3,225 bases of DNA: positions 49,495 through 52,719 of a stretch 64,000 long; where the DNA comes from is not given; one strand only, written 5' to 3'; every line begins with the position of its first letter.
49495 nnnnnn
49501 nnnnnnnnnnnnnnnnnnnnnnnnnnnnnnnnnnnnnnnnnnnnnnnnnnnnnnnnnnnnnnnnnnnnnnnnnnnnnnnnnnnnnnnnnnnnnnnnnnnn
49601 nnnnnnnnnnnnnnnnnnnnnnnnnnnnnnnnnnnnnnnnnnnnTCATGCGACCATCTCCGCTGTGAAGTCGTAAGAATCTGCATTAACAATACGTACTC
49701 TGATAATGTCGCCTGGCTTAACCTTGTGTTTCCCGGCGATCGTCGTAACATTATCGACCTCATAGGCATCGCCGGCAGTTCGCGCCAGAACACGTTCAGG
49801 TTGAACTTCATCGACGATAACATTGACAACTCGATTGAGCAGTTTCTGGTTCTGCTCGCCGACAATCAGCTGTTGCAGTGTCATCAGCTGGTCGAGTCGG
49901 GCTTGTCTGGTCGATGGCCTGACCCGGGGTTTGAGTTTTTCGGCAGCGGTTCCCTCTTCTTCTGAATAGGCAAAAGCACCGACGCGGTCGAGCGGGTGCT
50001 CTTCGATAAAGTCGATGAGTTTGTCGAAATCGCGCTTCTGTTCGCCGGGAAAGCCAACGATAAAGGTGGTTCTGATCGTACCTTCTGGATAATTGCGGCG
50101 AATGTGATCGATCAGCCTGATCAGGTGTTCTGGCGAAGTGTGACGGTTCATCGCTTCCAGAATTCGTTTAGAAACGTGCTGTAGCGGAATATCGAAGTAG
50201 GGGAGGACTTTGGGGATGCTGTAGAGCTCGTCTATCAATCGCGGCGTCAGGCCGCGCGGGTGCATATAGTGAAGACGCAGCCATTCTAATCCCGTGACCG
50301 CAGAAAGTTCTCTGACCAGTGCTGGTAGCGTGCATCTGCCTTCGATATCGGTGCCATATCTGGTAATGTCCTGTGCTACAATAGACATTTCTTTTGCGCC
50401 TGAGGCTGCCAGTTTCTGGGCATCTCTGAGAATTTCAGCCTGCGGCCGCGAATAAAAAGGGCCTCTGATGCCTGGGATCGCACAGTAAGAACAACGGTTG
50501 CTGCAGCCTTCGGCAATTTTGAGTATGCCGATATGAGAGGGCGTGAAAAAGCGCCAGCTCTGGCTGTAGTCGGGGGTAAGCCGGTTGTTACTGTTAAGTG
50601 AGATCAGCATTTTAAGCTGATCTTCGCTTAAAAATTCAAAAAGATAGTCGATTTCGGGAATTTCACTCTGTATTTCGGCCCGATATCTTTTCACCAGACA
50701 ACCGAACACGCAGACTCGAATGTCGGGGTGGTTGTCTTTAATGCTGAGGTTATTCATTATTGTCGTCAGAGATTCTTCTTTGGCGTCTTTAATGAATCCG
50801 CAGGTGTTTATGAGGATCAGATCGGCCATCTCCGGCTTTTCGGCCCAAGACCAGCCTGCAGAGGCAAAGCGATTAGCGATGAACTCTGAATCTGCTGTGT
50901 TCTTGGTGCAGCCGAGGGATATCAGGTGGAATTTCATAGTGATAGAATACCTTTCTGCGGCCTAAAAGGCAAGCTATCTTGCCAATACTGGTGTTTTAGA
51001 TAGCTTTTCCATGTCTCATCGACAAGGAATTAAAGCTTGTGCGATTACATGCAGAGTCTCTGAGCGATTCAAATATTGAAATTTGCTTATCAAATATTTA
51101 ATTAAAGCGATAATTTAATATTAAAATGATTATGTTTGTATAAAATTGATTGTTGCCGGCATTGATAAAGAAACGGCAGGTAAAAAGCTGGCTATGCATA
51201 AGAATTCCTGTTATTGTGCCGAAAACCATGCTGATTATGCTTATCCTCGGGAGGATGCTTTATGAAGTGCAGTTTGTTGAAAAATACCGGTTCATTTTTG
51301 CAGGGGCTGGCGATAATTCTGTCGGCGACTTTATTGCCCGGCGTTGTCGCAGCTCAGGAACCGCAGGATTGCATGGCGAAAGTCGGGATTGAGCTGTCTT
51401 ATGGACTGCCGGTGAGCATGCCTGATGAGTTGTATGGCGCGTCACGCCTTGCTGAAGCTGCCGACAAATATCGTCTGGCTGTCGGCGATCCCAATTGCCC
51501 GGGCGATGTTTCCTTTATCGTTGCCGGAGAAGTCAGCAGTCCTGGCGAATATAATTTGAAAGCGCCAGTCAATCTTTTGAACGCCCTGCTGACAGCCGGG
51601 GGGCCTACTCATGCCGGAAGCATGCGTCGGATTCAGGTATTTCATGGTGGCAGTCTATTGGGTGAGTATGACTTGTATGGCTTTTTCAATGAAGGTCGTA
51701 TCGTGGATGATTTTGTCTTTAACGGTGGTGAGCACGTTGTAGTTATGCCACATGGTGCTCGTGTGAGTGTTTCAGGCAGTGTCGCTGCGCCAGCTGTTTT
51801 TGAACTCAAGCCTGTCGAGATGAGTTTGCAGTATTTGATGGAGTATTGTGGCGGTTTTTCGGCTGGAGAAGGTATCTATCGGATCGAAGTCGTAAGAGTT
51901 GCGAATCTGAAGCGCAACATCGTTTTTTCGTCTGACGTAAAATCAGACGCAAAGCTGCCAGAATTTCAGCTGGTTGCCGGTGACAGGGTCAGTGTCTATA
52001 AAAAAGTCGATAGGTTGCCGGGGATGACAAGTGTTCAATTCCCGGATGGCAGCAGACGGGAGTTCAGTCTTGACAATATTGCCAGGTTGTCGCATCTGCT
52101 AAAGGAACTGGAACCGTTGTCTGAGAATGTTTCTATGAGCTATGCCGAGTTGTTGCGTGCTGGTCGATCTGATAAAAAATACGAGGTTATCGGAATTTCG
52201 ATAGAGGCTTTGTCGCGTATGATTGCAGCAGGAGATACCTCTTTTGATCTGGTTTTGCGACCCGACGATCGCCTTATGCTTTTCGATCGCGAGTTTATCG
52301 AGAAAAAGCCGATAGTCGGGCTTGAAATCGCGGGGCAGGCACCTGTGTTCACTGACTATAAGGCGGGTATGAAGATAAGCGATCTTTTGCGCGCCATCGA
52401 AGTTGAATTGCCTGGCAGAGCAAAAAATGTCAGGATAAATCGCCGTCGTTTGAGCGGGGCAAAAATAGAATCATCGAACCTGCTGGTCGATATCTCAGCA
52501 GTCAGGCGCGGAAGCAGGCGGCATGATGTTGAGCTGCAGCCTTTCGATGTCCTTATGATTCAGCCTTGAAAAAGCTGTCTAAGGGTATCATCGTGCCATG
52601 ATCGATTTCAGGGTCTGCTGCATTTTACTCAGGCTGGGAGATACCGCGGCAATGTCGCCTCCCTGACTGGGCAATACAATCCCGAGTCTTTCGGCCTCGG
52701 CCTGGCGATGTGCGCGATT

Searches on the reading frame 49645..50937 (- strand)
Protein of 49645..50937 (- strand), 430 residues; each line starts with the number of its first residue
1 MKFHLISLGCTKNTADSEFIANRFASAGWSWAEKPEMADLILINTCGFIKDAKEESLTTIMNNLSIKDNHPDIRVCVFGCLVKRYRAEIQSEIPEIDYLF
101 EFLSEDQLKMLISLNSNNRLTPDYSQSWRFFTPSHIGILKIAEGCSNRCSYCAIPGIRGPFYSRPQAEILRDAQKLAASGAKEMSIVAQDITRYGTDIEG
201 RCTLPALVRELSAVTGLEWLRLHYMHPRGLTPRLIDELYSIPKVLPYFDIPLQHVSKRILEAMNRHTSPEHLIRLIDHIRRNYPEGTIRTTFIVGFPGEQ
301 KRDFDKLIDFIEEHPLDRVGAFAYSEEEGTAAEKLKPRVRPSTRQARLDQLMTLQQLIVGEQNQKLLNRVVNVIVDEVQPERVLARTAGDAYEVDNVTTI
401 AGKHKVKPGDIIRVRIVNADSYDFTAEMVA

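Call 10: search_protein_families(library=pfam, proteins=[window:49645-50937:-], max_evalue=0.01)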
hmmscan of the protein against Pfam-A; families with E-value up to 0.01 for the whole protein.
window:49645-50937:- (430 aa): 3 families
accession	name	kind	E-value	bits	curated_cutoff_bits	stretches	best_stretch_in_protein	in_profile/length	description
PF00919.26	UPF0004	-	1.3e-23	83.3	27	1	2-100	1-97/98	Uncharacterized protein family UPF0004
PF04055.27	Radical_SAM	-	4.2e-22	79.5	29.5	1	141-311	3-166/166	Radical SAM superfamily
PF18693.7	TRAM_2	-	4.2e-14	52.9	27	1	369-429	3-63/63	TRAM domain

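Call 73: search_protein_families(library=ncbifam, proteins=[window:49645-50937:-], max_evalue=0.00001)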
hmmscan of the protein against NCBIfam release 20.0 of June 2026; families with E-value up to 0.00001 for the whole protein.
window:49645-50937:- (430 aa): 10 families
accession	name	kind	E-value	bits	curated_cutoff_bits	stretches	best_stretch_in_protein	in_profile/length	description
TIGR01125.1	TIGR01125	equivalog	3.2e-126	421.9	356.95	1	3-424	2-430/432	30S ribosomal protein S12 methylthiotransferase RimO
TIGR00089.1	TIGR00089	subfamily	2.3e-108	362.7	251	1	2-425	1-428/429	MiaB/RimO family radical SAM methylthiotransferase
TIGR01574.1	miaB-methiolase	equivalog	7.8e-75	252.5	355.3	1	2-429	1-437/437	tRNA (N6-isopentenyl adenosine(37)-C2)-methylthiotransferase MiaB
TIGR01579.1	MiaB-like-C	equivalog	1.8e-65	221.9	357.05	1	6-387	2-391/416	tRNA (N(6)-L-threonylcarbamoyladenosine(37)-C(2))-methylthiotransferase MtaB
NF010916.0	PRK14336.1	equivalog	5.9e-62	209.8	606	1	2-429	3-413/418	tRNA (N6-isopentenyl adenosine(37)-C2)-methylthiotransferase MiaB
TIGR01578.1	MiaB-like-B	hypoth_equivalog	1.3e-61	208.6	314.7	1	2-429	1-421/421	tRNA (N(6)-L-threonylcarbamoyladenosine(37)-C(2))-methylthiotransferase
TIGR04014.1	B12_SAM_MJ_0865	equivalog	1.8e-14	53.4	360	1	143-319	167-341/434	methyl-coenzyme M reductase glutamine C-methyltransferase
TIGR04013.1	B12_SAM_MJ_1487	hypoth_equivalog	1.1e-11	44.2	251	1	134-351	149-372/382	TIGR04013 family B12-binding domain/radical SAM domain-containing protein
TIGR04479.1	bcpD_PhpK_rSAM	subfamily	5.9e-09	34.8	600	0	256-314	353-409/504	PhpK family radical SAM P-methyltransferase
NF053743.1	LipS2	equivalog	9e-07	28.6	270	0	250-352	132-230/292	LipS2 family lipoyl synthase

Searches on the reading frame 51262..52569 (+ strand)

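Call 10: search_protein_families(library=pfam, proteins=[window:51262-52569:+], max_evalue=0.01)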
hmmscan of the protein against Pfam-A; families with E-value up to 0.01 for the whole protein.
window:51262-52569:+ (435 aa): 2 families
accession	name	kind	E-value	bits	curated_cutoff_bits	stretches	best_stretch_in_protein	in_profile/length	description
PF10531.15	SLBB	-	2e-14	53.6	27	2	87-130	4-49/55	SLBB domain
PF22461.2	SLBB_2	-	4.3e-12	46.4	27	2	85-131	3-51/79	SLBB domain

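Call 73: search_protein_families(library=ncbifam, proteins=[window:51262-52569:+], max_evalue=0.00001)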
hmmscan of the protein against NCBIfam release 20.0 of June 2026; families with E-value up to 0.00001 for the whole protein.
window:51262-52569:+ (435 aa): 1 family
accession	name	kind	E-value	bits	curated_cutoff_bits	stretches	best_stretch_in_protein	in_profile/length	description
TIGR03028.1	EpsE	equivalog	3.4e-06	26.6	262.65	0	84-127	164-207/239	polysaccharide export protein EpsE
